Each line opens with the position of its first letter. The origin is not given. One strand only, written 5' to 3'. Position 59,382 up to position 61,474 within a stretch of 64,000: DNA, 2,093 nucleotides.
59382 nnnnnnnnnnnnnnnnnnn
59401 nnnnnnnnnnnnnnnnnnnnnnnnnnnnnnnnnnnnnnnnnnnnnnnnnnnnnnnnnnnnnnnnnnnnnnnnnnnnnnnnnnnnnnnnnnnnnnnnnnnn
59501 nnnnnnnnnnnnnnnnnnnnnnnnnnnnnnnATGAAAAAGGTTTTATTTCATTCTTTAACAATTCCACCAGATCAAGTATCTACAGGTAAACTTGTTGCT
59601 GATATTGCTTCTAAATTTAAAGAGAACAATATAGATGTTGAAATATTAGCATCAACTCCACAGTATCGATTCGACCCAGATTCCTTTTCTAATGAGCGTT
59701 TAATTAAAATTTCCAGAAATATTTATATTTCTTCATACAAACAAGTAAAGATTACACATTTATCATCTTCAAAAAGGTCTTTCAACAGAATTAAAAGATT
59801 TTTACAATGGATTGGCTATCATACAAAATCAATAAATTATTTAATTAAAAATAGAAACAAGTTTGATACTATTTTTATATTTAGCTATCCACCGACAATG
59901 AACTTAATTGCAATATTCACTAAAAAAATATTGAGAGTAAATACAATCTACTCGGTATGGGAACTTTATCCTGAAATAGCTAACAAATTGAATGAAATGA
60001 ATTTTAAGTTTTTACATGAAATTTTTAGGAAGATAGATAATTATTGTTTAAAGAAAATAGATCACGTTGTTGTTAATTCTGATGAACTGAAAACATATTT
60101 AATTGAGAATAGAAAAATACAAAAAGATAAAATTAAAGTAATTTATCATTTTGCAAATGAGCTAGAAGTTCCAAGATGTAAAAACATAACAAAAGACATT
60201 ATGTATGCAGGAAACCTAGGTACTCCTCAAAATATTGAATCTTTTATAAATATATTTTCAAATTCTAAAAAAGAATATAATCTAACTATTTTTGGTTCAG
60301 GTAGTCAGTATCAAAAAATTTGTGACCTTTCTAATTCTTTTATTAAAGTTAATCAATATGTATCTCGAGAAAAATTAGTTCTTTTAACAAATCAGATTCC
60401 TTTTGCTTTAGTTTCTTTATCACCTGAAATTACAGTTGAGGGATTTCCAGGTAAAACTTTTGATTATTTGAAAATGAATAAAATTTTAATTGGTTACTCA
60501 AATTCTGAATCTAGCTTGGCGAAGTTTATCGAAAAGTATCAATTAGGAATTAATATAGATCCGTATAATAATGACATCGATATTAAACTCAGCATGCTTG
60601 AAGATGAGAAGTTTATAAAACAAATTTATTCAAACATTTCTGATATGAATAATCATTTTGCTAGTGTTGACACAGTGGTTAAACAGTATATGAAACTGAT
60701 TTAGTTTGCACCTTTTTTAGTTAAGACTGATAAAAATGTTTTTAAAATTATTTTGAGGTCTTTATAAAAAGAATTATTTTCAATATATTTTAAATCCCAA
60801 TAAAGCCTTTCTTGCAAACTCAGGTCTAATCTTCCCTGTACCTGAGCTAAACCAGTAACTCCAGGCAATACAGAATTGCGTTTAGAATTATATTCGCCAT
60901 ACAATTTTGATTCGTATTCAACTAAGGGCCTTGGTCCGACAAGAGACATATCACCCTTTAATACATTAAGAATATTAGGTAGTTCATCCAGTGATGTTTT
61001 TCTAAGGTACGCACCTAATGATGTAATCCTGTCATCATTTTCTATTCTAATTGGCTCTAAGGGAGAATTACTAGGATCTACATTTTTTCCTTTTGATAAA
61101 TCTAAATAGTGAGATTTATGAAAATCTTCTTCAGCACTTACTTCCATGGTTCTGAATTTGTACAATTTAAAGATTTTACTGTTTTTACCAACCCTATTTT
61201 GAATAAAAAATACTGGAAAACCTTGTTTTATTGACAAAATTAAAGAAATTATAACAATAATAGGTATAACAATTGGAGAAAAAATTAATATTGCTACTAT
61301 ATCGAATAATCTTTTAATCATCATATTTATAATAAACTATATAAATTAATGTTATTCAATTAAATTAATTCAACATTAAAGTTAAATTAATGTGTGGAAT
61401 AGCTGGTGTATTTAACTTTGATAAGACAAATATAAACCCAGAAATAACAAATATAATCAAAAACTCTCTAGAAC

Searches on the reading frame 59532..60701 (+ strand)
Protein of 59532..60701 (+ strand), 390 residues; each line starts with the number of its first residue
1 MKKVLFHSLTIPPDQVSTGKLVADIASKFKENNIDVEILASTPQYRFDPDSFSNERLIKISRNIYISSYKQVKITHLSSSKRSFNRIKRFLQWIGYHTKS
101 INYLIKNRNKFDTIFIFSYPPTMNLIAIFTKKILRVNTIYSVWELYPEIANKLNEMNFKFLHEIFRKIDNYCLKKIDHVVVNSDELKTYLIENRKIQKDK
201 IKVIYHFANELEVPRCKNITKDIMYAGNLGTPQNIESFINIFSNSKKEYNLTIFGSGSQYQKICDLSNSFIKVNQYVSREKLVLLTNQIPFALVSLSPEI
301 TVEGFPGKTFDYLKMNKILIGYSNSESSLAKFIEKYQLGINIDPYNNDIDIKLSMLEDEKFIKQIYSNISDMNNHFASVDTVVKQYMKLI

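Call 12: search_protein_families(library=pfam, proteins=[window:59532-60701:+], max_evalue=0.001)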
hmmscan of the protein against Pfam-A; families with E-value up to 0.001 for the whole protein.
window:59532-60701:+ (390 aa): 3 families
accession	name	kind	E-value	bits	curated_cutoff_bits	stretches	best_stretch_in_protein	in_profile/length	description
PF13439.12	Glyco_transf_4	-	4.1e-11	43.6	28.5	1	21-207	7-165/170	Glycosyltransferase Family 4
PF13579.12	Glyco_trans_4_4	-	0.00013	22.8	29.7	1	76-204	49-155/158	Glycosyl transferase 4-like domain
PF00534.26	Glycos_transf_1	-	0.00078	19.5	26.4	0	221-348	16-145/172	Glycosyl transferases group 1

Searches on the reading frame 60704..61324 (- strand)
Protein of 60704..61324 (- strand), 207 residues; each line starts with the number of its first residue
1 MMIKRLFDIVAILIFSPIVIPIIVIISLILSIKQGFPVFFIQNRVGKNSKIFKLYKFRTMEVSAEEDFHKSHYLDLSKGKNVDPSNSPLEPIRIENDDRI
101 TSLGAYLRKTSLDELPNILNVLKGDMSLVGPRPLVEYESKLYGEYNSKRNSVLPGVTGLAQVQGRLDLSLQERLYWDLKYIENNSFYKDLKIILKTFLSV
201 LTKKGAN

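Call 12: search_protein_families(library=pfam, proteins=[window:60704-61324:-], max_evalue=0.001)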
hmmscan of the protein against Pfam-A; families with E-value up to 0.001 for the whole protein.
window:60704-61324:- (207 aa): 1 family
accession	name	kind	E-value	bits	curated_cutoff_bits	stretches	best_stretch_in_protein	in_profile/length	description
PF02397.22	Bac_transf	-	1.9e-60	203.9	27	1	4-201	1-178/179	Bacterial sugar transferase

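Call 59: search_protein_families(library=ncbifam, proteins=[window:60704-61324:-], max_evalue=0.00001)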
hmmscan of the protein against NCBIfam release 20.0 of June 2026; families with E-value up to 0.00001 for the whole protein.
window:60704-61324:- (207 aa): 10 families
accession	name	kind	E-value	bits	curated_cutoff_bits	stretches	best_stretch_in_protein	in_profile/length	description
TIGR03025.1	EPS_sugtrans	subfamily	2.6e-71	241.2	295.55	1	2-206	256-444/445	exopolysaccharide biosynthesis polyprenyl glycosylphosphotransferase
TIGR03022.1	WbaP_sugtrans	subfamily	1.4e-62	212.4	403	1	1-206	256-455/456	undecaprenyl-phosphate galactose phosphotransferase WbaP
TIGR03023.1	WcaJ_sugtrans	equivalog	3.9e-57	194.5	410.75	1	2-206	261-452/453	undecaprenyl-phosphate glucose phosphotransferase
NF052601.1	undeca_RfbP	equivalog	3.4e-53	180.4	330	1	2-203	43-238/244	undecaprenyl-phosphate galactose phosphotransferase family protein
NF041877.1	EPS_EpsZ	equivalog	3.9e-49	167.5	800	1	1-206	263-458/459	exopolysaccharide biosynthesis polyisoprenyl-phosphate hexose-1-phosphate transferase EpsZ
TIGR03013.1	EpsB_2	subfamily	5.3e-46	157.6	393.35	1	2-206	253-442/443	TIGR03013 family XrtA/PEP-CTERM system glycosyltransferase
NF011751.0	PRK15204.1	equivalog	3.2e-40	138.1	907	1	2-206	278-475/476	undecaprenyl-phosphate galactose phosphotransferase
NF007518.0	PRK10124.1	equivalog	2e-34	119.1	684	2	95-205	344-462/464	undecaprenyl-phosphate glucose phosphotransferase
NF050817.1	PolSacchBiosHfsE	equivalog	1.1e-31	110.1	750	1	95-202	343-461/467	polysaccharide biosynthesis protein HfsE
NF045514.1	glycotran_HepC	equivalog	2.6e-24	85.7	140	1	2-135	115-213/220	heterocyst development glycosyltransferase HepC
